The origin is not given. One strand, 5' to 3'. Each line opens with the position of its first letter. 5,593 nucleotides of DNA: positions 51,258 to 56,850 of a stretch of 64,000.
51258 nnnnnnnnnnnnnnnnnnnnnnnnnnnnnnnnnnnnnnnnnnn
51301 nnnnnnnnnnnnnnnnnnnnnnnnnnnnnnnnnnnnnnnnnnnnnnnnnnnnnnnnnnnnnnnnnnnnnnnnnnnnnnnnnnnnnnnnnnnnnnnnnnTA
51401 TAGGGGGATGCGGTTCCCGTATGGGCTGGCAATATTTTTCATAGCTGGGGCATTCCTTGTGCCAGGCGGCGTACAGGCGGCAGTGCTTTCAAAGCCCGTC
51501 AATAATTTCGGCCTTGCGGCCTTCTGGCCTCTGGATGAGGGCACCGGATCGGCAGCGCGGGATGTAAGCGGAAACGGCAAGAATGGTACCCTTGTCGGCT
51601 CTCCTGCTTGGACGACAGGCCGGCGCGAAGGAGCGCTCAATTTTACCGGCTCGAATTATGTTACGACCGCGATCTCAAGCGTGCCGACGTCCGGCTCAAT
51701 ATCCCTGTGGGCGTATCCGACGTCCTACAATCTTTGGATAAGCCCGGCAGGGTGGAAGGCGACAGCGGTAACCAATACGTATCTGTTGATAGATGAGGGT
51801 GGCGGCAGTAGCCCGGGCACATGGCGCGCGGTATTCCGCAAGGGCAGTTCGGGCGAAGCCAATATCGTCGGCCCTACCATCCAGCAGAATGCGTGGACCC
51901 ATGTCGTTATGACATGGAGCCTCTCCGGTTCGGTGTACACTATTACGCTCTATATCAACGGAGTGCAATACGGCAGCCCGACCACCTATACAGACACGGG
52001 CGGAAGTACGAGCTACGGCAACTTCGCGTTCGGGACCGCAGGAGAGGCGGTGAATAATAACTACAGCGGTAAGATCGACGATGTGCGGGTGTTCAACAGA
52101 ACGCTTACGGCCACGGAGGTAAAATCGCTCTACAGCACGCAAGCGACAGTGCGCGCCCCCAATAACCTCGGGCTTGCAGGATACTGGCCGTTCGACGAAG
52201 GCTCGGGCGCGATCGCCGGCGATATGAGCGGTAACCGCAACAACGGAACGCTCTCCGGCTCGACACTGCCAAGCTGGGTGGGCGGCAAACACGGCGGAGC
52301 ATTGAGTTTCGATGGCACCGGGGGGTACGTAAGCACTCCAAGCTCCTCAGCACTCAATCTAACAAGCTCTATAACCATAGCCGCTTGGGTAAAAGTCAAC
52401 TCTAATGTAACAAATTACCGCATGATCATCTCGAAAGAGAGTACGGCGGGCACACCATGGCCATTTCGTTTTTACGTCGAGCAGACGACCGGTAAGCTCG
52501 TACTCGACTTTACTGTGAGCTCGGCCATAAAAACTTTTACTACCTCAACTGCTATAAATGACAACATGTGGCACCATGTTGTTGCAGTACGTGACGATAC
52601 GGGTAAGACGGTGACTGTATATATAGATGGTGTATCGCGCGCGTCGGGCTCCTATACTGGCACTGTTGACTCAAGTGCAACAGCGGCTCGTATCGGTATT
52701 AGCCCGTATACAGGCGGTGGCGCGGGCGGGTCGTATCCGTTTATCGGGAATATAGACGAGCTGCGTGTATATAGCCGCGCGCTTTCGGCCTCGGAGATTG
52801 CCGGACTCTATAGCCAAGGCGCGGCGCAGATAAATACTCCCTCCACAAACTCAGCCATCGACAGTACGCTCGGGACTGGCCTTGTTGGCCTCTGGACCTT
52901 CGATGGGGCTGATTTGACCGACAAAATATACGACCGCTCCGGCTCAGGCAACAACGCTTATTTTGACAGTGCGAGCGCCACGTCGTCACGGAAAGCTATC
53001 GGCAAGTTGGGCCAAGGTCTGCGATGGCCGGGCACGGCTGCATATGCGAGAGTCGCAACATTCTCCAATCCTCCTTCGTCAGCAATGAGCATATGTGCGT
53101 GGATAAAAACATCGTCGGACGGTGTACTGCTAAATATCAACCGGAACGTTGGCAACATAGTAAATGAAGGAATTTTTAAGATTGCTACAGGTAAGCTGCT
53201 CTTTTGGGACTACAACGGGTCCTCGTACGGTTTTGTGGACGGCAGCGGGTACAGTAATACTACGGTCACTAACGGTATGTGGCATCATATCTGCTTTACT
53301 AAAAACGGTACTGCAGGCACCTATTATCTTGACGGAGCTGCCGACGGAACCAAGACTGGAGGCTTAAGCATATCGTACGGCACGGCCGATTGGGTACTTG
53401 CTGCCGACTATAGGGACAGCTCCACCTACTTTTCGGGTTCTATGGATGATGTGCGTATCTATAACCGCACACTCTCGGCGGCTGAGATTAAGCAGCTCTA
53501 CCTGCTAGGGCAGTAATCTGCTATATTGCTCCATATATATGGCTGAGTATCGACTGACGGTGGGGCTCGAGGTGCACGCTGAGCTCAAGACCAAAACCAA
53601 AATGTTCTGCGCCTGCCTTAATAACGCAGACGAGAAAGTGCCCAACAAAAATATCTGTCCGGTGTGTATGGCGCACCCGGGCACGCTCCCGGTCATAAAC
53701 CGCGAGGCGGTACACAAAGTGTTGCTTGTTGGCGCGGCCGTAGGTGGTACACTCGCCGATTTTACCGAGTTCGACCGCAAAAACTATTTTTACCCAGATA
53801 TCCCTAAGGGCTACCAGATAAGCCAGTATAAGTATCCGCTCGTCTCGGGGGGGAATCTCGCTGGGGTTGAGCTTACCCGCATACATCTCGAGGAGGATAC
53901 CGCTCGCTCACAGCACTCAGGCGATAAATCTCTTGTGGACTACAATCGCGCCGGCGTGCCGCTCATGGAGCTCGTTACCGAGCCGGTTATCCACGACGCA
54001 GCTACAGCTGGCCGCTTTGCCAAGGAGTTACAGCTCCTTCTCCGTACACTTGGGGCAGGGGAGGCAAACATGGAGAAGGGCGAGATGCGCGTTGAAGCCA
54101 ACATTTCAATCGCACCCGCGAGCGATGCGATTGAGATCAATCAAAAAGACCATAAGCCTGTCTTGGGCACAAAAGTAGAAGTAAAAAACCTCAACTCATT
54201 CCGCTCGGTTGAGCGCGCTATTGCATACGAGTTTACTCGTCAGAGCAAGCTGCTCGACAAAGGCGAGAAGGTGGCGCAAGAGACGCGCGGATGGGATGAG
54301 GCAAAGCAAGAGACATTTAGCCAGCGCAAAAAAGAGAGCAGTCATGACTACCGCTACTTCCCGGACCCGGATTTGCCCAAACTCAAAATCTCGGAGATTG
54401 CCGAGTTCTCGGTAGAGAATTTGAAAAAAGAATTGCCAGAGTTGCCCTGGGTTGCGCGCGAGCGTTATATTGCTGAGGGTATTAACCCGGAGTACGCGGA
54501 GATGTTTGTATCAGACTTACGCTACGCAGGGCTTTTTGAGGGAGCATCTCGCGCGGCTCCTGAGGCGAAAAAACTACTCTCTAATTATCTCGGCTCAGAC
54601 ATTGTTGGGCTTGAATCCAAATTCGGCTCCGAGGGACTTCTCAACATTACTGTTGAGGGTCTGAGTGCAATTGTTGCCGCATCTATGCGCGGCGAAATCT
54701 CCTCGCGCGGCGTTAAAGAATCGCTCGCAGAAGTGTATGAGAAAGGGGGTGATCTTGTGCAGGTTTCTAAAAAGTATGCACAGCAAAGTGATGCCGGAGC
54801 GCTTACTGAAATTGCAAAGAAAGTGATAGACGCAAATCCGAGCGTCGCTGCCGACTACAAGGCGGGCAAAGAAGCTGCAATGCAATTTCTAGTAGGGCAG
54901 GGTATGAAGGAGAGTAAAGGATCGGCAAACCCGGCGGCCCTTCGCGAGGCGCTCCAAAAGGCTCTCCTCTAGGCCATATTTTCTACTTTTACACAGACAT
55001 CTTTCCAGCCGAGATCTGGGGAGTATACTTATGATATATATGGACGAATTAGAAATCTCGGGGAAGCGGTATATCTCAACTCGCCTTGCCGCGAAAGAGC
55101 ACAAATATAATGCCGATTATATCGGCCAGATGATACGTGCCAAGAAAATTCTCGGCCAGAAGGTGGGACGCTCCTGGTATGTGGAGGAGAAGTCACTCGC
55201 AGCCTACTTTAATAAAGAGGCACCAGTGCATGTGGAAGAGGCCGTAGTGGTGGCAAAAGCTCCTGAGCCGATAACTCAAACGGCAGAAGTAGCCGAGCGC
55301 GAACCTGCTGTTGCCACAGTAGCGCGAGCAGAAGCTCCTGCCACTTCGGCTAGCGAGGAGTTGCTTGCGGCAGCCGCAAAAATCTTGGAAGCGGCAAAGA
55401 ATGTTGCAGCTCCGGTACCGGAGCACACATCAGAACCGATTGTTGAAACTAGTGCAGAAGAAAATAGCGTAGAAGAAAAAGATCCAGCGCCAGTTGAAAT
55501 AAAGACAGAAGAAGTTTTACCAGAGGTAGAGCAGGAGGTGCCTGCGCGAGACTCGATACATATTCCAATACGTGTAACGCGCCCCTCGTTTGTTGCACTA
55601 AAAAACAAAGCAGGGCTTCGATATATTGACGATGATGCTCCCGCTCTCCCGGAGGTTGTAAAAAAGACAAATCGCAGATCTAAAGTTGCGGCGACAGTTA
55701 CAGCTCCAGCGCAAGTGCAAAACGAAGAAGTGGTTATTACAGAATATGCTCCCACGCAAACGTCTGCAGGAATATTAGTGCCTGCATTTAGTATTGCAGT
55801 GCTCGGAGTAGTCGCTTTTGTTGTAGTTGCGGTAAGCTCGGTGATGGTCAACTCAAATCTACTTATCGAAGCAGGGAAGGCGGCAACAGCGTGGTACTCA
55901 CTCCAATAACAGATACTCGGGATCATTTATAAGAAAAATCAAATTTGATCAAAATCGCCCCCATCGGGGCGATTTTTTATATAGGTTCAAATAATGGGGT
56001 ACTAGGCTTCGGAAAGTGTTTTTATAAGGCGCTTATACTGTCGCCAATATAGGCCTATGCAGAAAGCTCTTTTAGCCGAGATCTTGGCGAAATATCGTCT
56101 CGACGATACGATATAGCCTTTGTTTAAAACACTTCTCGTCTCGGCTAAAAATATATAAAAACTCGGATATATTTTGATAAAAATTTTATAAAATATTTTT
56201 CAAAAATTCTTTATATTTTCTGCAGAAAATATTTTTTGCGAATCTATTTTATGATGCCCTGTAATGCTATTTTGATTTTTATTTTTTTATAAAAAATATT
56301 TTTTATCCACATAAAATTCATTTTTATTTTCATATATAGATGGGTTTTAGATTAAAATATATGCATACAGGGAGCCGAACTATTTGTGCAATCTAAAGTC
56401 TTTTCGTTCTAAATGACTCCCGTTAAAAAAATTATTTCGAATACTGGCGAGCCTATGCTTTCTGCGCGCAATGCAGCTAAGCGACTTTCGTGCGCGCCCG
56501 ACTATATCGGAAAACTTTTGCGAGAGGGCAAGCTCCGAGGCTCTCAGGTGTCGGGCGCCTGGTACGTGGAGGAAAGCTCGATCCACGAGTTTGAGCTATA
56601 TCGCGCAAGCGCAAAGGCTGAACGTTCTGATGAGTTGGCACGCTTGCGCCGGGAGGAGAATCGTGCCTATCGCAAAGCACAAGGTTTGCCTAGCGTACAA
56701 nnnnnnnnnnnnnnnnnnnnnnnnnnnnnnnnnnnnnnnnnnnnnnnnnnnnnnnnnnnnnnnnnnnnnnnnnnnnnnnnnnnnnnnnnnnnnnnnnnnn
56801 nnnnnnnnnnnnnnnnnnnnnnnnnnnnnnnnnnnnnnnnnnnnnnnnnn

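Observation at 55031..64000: Giant surface protein (more than 2,500 aa, truncated) and an upstream tail-anchored paralog share a cytoplasmic HTH_17/excisionase-like N-terminal domain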

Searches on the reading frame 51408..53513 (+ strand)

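Call 22: search_protein_families(library=pfam, proteins=[window:51408-53513:+], max_evalue=0.001)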
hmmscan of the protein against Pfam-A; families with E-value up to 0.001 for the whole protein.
window:51408-53513:+ (702 aa): 7 families
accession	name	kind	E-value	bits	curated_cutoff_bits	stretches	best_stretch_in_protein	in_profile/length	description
PF13385.13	Laminin_G_3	-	1.2e-76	256.4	27.6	3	302-465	1-151/151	Concanavalin A-like lectin/glucanases superfamily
PF02210.31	Laminin_G_2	-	2.4e-13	51.1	22.9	1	357-453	23-122/126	Laminin G domain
PF07953.20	Toxin_R_bind_N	-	2.9e-10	40.6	23.8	1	270-414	4-151/191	Clostridium neurotoxin, N-terminal receptor binding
PF00354.24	Pentaxin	-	5.6e-08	33.1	25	0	369-474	68-173/194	Pentaxin family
PF00054.30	Laminin_G_1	-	8.5e-07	29.7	24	0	358-421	25-86/131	Laminin G domain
PF02973.23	Sialidase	-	1.2e-06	28.6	26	0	391-464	107-181/189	Sialidase, N-terminal domain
PF22925.3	TS_C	-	0.00042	20.4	27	0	138-235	110-201/202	Trans-sialidase, C-terminal domain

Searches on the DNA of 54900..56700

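Call 42: search_rna_families(source=window, start=54900, end=56700, threshold=evalue, max_evalue=1)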
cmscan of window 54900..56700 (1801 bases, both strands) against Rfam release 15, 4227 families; matches with E-value up to 1: 1.
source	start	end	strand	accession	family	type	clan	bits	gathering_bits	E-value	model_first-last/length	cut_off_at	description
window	55930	55981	+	RF01859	Phe_leader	Cis-reg; leader;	-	25.8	55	0.14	1-125/125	no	Phenylalanine leader peptide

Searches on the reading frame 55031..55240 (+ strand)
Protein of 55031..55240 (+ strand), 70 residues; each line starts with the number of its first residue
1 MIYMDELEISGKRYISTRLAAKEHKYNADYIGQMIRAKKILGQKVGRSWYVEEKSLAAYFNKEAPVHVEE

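Call 8: search_protein_families(library=pfam, proteins=[window:55031-55240:+], max_evalue=10)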
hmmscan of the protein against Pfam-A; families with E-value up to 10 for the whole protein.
window:55031-55240:+ (70 aa): 1 family
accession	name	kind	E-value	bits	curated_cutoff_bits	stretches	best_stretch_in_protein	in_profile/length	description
PF12728.13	HTH_17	-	0.00043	20.9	27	1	31-62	18-49/51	Helix-turn-helix domain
